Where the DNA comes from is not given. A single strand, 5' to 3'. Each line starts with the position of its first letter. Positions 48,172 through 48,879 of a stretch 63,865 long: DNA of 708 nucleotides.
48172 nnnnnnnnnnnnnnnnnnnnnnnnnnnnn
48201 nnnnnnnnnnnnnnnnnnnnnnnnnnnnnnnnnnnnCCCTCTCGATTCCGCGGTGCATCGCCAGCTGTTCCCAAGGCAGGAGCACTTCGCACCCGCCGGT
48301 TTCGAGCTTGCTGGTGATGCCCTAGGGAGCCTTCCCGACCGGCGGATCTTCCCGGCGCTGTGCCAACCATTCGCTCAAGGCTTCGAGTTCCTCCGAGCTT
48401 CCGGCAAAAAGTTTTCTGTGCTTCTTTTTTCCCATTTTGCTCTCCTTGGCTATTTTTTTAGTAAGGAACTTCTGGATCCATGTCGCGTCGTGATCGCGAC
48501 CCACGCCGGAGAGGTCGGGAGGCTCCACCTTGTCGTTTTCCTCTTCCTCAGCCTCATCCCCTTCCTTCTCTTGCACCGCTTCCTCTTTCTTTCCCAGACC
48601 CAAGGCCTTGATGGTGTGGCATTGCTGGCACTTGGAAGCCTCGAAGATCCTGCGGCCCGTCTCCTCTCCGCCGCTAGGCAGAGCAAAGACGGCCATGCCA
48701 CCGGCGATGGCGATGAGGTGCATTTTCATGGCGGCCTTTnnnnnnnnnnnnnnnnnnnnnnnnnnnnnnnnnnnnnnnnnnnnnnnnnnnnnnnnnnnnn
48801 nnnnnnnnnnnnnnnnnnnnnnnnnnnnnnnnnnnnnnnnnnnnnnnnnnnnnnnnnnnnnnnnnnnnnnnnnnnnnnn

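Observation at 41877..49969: Seven-gene operon linking a Cyc2/Cyt572-like outer-membrane porin-cytochrome to a minimal ACIII/Qrc-type quinone module: candidate extracellular electron-transfer conduit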

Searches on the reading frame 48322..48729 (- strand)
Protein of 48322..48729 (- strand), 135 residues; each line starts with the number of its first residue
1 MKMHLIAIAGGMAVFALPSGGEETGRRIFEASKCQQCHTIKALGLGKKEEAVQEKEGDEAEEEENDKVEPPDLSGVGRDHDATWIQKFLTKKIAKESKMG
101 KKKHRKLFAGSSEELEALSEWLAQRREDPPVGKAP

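Call 3: search_protein_families(library=pfam, proteins=[window:48322-48729:-], max_evalue=0.01)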
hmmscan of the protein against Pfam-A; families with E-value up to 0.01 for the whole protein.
window:48322-48729:- (135 aa): 2 families
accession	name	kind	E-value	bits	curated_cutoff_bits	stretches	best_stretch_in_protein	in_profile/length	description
PF00034.26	Cytochrom_C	-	1.2e-06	30.1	21.3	1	23-124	2-88/90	Cytochrome c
PF13442.11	Cytochrome_CBB3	-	5e-05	24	27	1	23-122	4-68/68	Cytochrome C oxidase, cbb3-type, subunit III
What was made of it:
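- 48322..48729 (-): g2: secreted class I monohaem cytochrome c (CQQCH), the proposed periplasmic carrier and the conserved partner of g1. Call 3 (PF00034, 30 bits).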

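Call 4: search_protein_families(library=ncbifam, proteins=[window:48322-48729:-], max_evalue=0.01)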
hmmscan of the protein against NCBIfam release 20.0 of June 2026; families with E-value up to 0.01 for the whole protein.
window:48322-48729:- (135 aa): 0 families

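Call 70: search_solved_structures(query=window:48322-48729:-, max_evalue=1, show_alignments=0)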
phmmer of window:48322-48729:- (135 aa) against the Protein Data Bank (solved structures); distinct sequences matched with E-value up to 1: 16.
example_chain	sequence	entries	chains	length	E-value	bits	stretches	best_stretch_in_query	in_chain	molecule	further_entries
1ynw_B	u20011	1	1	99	0.031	17.8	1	31-68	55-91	Retinoic acid receptor RXR-alpha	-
9msz_A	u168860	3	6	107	0.047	17.3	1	17-46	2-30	Cytochrome c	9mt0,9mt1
1rxr_A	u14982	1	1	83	0.091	16.3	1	31-55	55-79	RETINOIC ACID RECEPTOR-ALPHA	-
4nqa_A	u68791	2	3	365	0.14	15.8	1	31-69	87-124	Retinoic acid receptor RXR-alpha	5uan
1ccr_A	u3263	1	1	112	0.18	15.4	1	17-48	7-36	CYTOCHROME C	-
3dzu_A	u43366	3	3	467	0.19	15.3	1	31-69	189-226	Retinoic acid receptor RXR-alpha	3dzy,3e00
2l4d_A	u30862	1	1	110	0.26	14.9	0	70-90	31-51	SCO1/SenC family protein/cytochrome c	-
8j54_C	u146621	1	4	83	0.36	14.4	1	31-55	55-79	Retinoic acid receptor RXR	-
1dsz_B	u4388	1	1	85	0.38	14.3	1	31-55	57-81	RETINOIC ACID RECEPTOR RXR-ALPHA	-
4cn2_C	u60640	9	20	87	0.39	14.3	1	31-55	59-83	RETINOIC ACID RECEPTOR RXR-ALPHA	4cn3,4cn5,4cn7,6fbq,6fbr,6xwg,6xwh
4cn3_D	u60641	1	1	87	0.39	14.3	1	31-55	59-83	RETINOIC ACID RECEPTOR RXR-ALPHA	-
8hbm_A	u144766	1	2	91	0.43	14.2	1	31-55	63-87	Retinoic acid receptor RXR-alpha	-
5dfs_A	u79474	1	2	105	0.48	14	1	20-46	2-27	Cytochrome c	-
1by4_A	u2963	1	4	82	0.51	13.9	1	31-55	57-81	PROTEIN (RETINOIC ACID RECEPTOR RXR-ALPHA)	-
2aiu_A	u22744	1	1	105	0.78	13.3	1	20-46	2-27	Cytochrome c, testis-specific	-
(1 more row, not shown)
